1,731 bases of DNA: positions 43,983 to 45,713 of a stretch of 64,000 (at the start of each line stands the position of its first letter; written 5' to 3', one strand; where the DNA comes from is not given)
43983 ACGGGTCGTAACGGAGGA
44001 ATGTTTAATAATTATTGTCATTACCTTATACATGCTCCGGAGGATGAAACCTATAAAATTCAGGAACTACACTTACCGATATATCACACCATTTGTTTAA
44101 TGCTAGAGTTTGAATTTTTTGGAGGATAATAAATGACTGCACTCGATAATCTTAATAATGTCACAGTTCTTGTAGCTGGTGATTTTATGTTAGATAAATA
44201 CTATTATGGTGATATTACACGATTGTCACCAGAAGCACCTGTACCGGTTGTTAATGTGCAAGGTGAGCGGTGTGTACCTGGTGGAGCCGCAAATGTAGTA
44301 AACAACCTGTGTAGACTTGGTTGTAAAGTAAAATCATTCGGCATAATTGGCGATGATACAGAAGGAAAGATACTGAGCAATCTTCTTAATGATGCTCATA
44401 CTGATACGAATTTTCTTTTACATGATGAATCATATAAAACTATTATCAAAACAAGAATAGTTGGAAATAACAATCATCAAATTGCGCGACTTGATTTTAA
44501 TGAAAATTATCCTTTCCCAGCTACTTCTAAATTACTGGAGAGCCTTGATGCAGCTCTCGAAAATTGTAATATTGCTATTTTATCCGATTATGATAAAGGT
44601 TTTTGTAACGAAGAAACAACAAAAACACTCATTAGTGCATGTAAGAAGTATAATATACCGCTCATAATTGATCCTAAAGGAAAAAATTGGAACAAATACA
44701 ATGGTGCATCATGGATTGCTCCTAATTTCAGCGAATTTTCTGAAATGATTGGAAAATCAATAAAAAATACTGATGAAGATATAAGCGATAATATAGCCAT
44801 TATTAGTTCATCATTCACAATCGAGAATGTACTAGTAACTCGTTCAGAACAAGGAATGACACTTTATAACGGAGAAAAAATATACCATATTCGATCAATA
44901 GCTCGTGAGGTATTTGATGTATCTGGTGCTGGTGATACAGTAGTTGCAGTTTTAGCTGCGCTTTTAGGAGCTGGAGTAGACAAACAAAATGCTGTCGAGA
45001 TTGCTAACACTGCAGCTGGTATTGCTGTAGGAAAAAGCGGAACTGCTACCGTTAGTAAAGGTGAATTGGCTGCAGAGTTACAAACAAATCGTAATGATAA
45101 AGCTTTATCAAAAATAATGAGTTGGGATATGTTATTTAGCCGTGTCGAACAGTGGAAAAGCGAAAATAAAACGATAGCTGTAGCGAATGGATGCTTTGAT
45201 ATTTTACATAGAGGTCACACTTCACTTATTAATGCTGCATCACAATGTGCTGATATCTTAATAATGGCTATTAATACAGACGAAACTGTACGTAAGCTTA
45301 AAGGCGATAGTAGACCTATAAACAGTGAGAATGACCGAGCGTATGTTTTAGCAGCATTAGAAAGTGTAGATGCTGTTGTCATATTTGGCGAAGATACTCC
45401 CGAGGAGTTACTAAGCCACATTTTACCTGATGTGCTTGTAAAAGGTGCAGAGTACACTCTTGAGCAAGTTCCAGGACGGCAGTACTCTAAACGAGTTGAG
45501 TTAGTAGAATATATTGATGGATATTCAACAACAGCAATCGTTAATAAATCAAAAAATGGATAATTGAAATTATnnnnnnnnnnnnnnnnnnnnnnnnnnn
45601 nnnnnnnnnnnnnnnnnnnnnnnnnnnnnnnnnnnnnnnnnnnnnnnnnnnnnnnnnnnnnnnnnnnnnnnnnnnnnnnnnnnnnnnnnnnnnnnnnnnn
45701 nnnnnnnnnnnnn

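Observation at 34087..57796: S-layer-glycan-like (slg-type) locus predicted to build a heptose-containing, methylated glycan next to four SLH-protein genes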

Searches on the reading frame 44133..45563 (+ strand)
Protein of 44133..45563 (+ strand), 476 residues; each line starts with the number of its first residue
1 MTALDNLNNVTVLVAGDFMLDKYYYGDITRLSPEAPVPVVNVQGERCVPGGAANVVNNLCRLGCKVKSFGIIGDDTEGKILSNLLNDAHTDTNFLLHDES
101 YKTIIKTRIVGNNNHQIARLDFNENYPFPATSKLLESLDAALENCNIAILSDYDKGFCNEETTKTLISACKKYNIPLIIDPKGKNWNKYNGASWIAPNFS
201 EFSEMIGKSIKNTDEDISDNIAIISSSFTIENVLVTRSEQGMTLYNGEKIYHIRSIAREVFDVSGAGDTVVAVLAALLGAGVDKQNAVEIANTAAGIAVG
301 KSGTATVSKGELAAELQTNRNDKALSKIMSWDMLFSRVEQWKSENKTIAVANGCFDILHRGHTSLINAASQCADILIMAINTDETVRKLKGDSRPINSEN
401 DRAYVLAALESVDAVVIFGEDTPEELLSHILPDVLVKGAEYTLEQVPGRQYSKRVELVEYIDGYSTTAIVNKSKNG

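Call 4: search_protein_families(library=pfam, proteins=[window:44133-45563:+])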
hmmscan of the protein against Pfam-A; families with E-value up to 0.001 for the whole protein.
window:44133-45563:+ (476 aa): 4 families
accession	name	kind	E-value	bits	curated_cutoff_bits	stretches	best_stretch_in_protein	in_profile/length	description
PF00294.29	PfkB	-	1.3e-41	143.3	25.8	1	31-306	21-297/302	pfkB family carbohydrate kinase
PF01467.32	CTP_transf_like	-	3.6e-15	56.8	21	1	350-444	1-93/133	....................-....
PF08543.17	Phos_pyr_kin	-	8.8e-09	35.5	27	1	192-293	120-226/246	Phosphomethylpyrimidine kinase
PF06574.18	FAD_syn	-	6.6e-05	23.2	27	1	343-417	3-82/158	FAD synthetase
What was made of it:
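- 44133..45563 (+): HldE, a bifunctional heptose-7-phosphate kinase and heptose-1-phosphate adenylyltransferase. PfkB plus CTP_transf_like (call 4).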

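Call 8: search_protein_families(library=ncbifam, proteins=[window:44133-45563:+], max_evalue=0.001)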
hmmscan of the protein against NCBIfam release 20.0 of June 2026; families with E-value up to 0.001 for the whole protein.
window:44133-45563:+ (476 aa): 32 families (the best 25 are shown)
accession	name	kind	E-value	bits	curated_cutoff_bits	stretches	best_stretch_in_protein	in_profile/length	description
NF008454.0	PRK11316.1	equivalog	4.6e-146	487.1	521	1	3-474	4-472/475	bifunctional D-glycero-beta-D-manno-heptose-7-phosphate kinase/D-glycero-beta-D-manno-heptose 1-phosphate adenylyltransferase HldE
TIGR02198.1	rfaE_dom_I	equivalog_domain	6.9e-107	357.2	345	1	5-316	3-314/315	D-glycero-beta-D-manno-heptose-7-phosphate kinase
TIGR02199.1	rfaE_dom_II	equivalog_domain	6.6e-49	165.4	181.5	1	338-473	3-142/144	D-glycero-beta-D-manno-heptose 1-phosphate adenylyltransferase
TIGR03168.1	1-PFK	subfamily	4e-23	81.8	216.4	1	41-313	26-296/305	hexose kinase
TIGR02152.1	D_ribokin_bact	equivalog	2.4e-22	79.6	299.65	1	41-306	26-288/298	ribokinase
TIGR03828.1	pfkB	equivalog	1.6e-21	76.7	292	1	40-313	25-296/305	1-phosphofructokinase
NF006957.1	PRK09434.1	equivalog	2.6e-16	60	450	2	214-314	196-295/302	fructokinase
TIGR00125.1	cyt_tran_rel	domain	2.5e-13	50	27.7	1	348-413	1-63/65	adenylyltransferase/cytidyltransferase family protein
TIGR04382.1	myo_inos_iolC_N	equivalog_domain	3.1e-11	43.1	300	1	47-306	32-297/309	5-dehydro-2-deoxygluconokinase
NF053626.1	RibKinHalex1628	equivalog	6.7e-11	42.2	330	2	46-113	35-102/293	ATP-dependent ribose-1-phosphate kinase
TIGR01231.1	lacC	equivalog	1.3e-10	41.1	409.55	1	46-296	32-282/310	tagatose-6-phosphate kinase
NF010033.0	PRK13508.1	equivalog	1.4e-10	40.9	469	1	49-294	35-279/309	tagatose-6-phosphate kinase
NF041320.1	pfkB_Halo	equivalog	6.8e-10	38.8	400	1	45-311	32-289/302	1-phosphofructokinase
NF008353.0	PRK11142.1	equivalog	3.1e-09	36.8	341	1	50-305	39-290/307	ribokinase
TIGR01518.1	g3p_cytidyltrns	equivalog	2.4e-08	34.1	165.4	1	351-417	3-67/125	glycerol-3-phosphate cytidylyltransferase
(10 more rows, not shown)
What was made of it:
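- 44133..45563 (+): TIGR02198 357 bits, above 345; NF008454 487 bits against 521 (call 8).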

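Call 20: find_encoding_contigs(protein=window:44133-45563:+, flank=2000, max_places=3)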
Protein window:44133-45563:+ (476 aa): no gene with exactly this product is on record in the collection.
